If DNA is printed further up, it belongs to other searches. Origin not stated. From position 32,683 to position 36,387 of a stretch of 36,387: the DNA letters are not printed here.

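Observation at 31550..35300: Strongly AT-rich mosaic segments inside two of the lipoprotein genes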

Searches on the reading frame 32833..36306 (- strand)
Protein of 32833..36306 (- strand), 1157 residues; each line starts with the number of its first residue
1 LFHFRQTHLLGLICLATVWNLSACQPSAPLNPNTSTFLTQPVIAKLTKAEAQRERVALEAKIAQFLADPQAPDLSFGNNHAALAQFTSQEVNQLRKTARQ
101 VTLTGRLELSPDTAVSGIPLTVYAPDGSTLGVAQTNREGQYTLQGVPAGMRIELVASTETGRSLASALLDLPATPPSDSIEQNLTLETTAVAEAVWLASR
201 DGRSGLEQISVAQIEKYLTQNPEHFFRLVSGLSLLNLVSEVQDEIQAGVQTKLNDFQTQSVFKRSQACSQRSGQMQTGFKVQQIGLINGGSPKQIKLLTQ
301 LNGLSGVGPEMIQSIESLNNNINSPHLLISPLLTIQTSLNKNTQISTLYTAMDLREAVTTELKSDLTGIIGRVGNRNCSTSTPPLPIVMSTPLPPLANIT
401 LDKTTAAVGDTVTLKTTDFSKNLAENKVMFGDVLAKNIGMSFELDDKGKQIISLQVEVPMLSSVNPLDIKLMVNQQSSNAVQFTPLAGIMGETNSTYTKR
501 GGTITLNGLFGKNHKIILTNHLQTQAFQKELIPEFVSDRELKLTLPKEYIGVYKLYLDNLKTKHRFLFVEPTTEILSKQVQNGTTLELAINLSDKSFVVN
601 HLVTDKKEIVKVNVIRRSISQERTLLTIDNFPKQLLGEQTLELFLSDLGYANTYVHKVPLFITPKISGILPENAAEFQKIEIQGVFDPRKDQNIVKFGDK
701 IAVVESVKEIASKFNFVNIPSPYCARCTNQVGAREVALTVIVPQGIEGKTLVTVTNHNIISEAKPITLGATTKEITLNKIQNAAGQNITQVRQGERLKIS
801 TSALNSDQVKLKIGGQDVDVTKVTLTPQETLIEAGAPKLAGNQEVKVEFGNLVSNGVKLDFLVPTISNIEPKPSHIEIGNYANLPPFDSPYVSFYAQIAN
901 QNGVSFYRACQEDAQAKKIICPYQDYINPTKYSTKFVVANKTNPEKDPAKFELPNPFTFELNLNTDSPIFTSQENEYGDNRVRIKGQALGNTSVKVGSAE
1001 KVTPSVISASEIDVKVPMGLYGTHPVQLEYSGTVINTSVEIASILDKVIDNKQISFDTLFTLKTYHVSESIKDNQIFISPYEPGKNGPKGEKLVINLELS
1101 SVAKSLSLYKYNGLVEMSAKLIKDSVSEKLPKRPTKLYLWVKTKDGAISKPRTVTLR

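Call 6: search_protein_families(library=pfam, proteins=[window:32833-36306:-], max_evalue=0.01)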
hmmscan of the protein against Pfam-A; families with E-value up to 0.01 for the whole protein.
window:32833-36306:- (1157 aa): 2 families
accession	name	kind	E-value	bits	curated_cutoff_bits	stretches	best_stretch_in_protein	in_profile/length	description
PF01833.30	TIG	-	9.8e-07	29.1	20.9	0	970-1032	7-72/84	IPT/TIG domain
PF13620.12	CarboxypepD_reg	-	0.0021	18.8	32.3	1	102-161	1-59/82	Carboxypeptidase regulatory-like domain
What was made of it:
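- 32833..36306 (-): Gene for the 1157-aa lipoprotein ('g1157'). It has a signal peptide with lipobox (..NLSAC24Q), a CarboxypepD_reg-like beta-sandwich, a helical region, a Pro-rich linker and a chain of Ig-like/TIG domains. Pfam TIG scores 29.1 bits (cut-off 20.9); CarboxypepD_reg scores 18.8 bits, below its cut-off (call 6).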

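Call 7: find_encoding_contigs(protein=window:32836-36306:-, flank=10000, max_places=6)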
Protein window:32836-36306:- (1157 aa): no gene with exactly this product is on record in the collection.
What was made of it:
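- Tried and rejected: Exact look-up of the 1157-aa protein found nothing (call 7).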

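Call 12: find_homologous_proteins(query=window:32836-36306:-, max_evalue=0.001)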
Query window:32836-36306:- (1157 aa): 1 proteins with E <= 0.001 among 8000 candidates.
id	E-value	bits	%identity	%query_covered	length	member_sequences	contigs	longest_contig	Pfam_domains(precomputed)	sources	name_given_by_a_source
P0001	0.0e+0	2463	97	100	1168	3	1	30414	PF01833.31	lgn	-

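Call 13: find_encoding_contigs(protein=P0001, flank=10000, max_places=6)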
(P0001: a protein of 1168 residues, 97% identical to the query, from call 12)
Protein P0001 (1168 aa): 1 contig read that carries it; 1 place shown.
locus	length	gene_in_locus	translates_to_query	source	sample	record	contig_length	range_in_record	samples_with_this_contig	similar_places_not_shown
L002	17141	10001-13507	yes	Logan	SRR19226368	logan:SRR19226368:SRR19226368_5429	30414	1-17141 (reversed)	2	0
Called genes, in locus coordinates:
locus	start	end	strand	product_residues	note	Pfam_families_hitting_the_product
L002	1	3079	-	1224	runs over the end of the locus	PF12773:DZR (weak), PF00211:Guanylate_cyc, PF13191:AAA_16, PF24885:TPR_NPHP3, PF13424:TPR_12 (weak), PF17874:TPR_MalT, PF13374:TPR_10 (weak), PF13424:TPR_12, +6 more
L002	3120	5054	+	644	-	PF13432:TPR_16 (weak), PF00515:TPR_1 (weak), PF07719:TPR_2 (weak), PF13371:TPR_9 (weak), PF13414:TPR_11, PF14559:TPR_19, PF14559:TPR_19, PF13844:Glyco_transf_41, +11 more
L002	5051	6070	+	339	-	PF00561:Abhydrolase_1, PF12146:Hydrolase_4, PF12697:Abhydrolase_6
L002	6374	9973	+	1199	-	PF01833:TIG (faint)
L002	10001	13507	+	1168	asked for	PF01833:TIG (faint)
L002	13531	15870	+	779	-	PF01833:TIG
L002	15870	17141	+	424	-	?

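Call 20: find_related_loci(query=A1, collection=genome_contigs, flank=10000)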
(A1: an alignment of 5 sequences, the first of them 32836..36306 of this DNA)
Query A1 (1157 aa) in genome_contigs; peptide patterns used: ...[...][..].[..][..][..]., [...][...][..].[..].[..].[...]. (x = any residue, [..] = any of these).
171 stretches matched a pattern, but none encodes a relative of the query by tblastn (E <= 1e-3).

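Call 39: find_related_loci(query=A1, collection=metagenome_contigs, flank=10000)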
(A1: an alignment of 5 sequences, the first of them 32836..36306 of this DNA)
Query A1 (1157 aa) in metagenome_contigs; peptide patterns used: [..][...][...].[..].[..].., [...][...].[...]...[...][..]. (x = any residue, [..] = any of these).
344 stretches matched a pattern, but none encodes a relative of the query by tblastn (E <= 1e-3).

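Call 48: search_protein_representatives(protein=window:32836-36306:-)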
Query: 1157 residues. Proteins with E-value up to 0.001 (for the whole library): 9; up to 1e-10: 5; up to 1e-30: 3. The best 9 are listed.
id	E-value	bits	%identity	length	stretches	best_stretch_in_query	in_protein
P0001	0.0e+00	2463.0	97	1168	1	1-1157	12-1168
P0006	5.1e-62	226.6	30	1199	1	17-1028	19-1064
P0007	3.2e-38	147.8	59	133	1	6-134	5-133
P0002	4.0e-12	61.4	32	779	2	3-243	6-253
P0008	2.9e-11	58.6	29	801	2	59-269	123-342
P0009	1.2e-06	43.3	30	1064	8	95-150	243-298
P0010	6.0e-05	37.6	29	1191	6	70-153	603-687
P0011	1.0e-04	36.9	35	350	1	120-225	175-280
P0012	6.9e-04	34.1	36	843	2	120-216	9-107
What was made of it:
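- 32836..35136 (-): g1157 residues 391-1157, the AT-rich Ig-like body. GC is 0.42, GC3 0.44 and FYMINK fraction 0.32. It reaches the stop codon. The only homologue of this part among 1.84 billion representatives is the paralogue P0006 (call 48).
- The genes are lineage-restricted with no known function (calls 12, 48).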

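Call 53: list_cluster_members(proteins=[P0008, P0009, P0010, P0007, P0006, P0011, P0012])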
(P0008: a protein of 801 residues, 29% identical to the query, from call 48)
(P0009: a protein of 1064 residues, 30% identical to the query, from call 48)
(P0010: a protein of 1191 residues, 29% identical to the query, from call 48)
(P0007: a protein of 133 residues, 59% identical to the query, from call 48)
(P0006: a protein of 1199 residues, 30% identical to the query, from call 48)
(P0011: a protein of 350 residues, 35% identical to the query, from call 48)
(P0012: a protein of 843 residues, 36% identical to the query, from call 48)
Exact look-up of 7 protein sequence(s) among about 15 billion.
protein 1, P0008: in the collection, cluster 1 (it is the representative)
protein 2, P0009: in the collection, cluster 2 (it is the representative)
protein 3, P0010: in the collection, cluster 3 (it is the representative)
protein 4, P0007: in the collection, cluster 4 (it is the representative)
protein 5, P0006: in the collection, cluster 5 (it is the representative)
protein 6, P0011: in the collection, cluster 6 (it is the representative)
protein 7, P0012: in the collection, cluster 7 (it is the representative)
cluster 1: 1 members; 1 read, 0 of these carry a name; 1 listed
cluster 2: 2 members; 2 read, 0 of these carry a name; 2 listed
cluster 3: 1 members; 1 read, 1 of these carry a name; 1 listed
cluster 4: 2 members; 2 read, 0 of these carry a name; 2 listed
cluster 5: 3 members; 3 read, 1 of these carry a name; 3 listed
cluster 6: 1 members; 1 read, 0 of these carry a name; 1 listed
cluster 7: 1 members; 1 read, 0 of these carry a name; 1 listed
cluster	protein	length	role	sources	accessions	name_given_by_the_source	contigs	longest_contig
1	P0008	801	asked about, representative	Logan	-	-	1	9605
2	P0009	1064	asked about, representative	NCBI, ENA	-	-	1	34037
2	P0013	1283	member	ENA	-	-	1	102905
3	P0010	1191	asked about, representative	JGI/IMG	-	hypothetical protein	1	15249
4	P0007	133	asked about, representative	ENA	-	-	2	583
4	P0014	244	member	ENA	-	-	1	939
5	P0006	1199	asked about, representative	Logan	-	-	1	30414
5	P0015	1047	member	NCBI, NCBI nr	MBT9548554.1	MAG: hypothetical protein IV090_24385 [Candidatus Sericytochromatia bacterium] | hypothetical protein [Candidatus Sericytochromatia bacterium]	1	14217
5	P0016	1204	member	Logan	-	-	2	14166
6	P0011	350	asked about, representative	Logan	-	-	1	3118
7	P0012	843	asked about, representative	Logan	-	-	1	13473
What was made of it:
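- Sericytochromatia (call 53).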

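Call 55: find_encoding_contigs(protein=P0008, flank=6000, max_places=2)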
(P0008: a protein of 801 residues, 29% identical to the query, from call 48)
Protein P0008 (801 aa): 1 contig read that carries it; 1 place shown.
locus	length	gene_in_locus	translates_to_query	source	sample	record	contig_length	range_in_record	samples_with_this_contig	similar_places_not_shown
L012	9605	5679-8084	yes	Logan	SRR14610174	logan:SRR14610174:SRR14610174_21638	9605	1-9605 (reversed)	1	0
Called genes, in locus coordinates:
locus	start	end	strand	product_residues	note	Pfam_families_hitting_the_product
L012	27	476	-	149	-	-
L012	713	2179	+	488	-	-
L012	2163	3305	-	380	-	PF14559:TPR_19 (weak), PF00515:TPR_1 (weak), PF07719:TPR_2 (weak), PF13414:TPR_11 (weak), PF13431:TPR_17 (weak), PF00515:TPR_1, PF13424:TPR_12, PF00515:TPR_1, +18 more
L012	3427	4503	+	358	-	PF16261:DUF4915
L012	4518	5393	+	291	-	-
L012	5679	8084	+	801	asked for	PF00041:fn3 (weak), PF01833:TIG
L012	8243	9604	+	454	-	?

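Call 56: find_encoding_contigs(protein=P0016, flank=10000, max_places=2)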
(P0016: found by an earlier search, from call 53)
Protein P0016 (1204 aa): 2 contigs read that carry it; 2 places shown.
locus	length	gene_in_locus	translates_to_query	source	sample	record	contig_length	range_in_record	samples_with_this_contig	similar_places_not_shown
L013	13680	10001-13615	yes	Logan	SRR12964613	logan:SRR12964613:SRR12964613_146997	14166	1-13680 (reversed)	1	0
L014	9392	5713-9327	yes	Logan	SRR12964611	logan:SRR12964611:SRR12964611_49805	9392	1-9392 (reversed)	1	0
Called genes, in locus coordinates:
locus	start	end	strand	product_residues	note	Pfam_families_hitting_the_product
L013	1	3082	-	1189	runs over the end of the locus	?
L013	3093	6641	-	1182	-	PF12773:DZR (weak), PF00211:Guanylate_cyc, PF13191:AAA_16, PF07719:TPR_2 (faint), PF24885:TPR_NPHP3 (weak), PF13424:TPR_12 (weak), PF13374:TPR_10 (weak), PF13424:TPR_12, +4 more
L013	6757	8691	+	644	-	PF13432:TPR_16 (weak), PF00515:TPR_1 (weak), PF07719:TPR_2 (weak), PF13371:TPR_9 (weak), PF13414:TPR_11, PF14559:TPR_19, PF14559:TPR_19, PF13844:Glyco_transf_41, +12 more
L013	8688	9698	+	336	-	PF12146:Hydrolase_4, PF00561:Abhydrolase_1, PF12697:Abhydrolase_6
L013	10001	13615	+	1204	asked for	PF01833:TIG (faint)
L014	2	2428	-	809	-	?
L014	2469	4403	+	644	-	PF13432:TPR_16 (weak), PF00515:TPR_1 (weak), PF07719:TPR_2 (weak), PF13371:TPR_9 (weak), PF13414:TPR_11, PF14559:TPR_19, PF14559:TPR_19, PF13844:Glyco_transf_41, +12 more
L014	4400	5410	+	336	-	PF12146:Hydrolase_4, PF00561:Abhydrolase_1, PF12697:Abhydrolase_6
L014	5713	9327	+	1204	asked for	PF01833:TIG (faint)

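Call 72: predict_structure(alignment_id=A5)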
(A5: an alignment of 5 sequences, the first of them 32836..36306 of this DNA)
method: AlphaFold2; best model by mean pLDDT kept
length: 1157 residues; sequences in the alignment: 5
mean_pLDDT: 45.6   pTM: 0.27
mean pLDDT of the five models: 45.6, 44.4, 42.9, 39.6, 36.2
residues with pLDDT >= 90: 2; 70-90: 234; 50-70: 181; < 50: 740
segments of 3 or more residues with pLDDT < 50: 1-87, 110-114, 158-163, 199-205, 221-394, 486-530, 534-543, 545-662, 712-733, 770-772, 864-873, 877-908, 912-919, 923-967, 969-979, 985-992, 999-1001, 1006-1011, 1029-1157
pLDDT, mean of each block of 10 residues (from residue 1): 24 26 25 24 27 40 40 26 39 70 73 53 70 69 79 62 62 77 69 56 48 61 45 34 25 22 22 21 22 29 34 44 36 37 26 25 24 23 23 54 71 77 68 65 65 73 66 72 55 24 37 42 36 44 42 36 28 24 23 28 24 23 24 21 20 22 67 75 75 76 76 33 29 66 72 70 73 65 80 80 65 81 69 81 82 79 43 42 30 27 42 47 38 24 27 30 42 43 46 52 44 53 51 24 25 23 25 39 33 41 30 38 39 39 41 37
secondary structure, 60 per line:
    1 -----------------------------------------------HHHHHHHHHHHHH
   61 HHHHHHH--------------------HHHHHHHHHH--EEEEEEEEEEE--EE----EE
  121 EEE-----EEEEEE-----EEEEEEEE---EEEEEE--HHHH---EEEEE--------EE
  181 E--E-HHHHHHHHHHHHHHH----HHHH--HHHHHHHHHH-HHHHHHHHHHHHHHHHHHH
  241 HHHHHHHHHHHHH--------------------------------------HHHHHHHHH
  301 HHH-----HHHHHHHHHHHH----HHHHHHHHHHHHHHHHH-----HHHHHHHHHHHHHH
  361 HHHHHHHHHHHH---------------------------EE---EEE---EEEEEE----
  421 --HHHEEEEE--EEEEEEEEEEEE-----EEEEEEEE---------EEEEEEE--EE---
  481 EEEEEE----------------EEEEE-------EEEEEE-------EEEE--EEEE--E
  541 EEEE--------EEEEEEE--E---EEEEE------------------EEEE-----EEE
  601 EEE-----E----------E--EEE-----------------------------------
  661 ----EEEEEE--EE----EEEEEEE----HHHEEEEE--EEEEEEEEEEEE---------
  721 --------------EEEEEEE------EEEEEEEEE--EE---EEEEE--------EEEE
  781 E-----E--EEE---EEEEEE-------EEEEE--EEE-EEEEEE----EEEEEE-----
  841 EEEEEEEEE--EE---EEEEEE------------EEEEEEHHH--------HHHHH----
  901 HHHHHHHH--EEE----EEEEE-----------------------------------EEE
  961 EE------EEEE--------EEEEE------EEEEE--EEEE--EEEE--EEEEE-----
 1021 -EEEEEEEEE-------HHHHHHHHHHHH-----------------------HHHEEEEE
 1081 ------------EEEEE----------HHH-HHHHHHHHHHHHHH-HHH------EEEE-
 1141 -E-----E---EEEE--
elements in order (helices of 4 or more, strands of 3 or more residues): H48-67 H88-97 E100-110 E119-123 E129-134 E140-147 E151-156 H159-162 E166-170 E179-181 H186-200 H205-208 H211-220 H222-253 H292-303 H309-320 H325-341 H347-372 E405-407 E411-416 E426-430 E433-444 E450-457 E467-473 E481-486 E503-507 E515-520 E528-531 E534-537 E540-544 E553-559 E566-570 E589-592 E598-603 E623-625 E665-670 E679-685 E693-697 E700-711 E735-741 E748-756 E764-768 E777-781 E790-792 E796-801 E809-813 E816-818 E820-825 E830-835 E841-849 E857-862 E875-880 H892-896 H901-908 E911-913 E918-922 E958-962 E969-972 E981-985 E992-996 E999-1002 E1005-1008 E1011-1015 E1022-1030 H1038-1049 E1076-1080 E1093-1097 H1112-1125 E1136-1139 E1152-1155
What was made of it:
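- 32833..36306 (-): AF2 gives confident beta domains at residues 90-200, 395-485, 663-711 and 735-860 (call 72).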
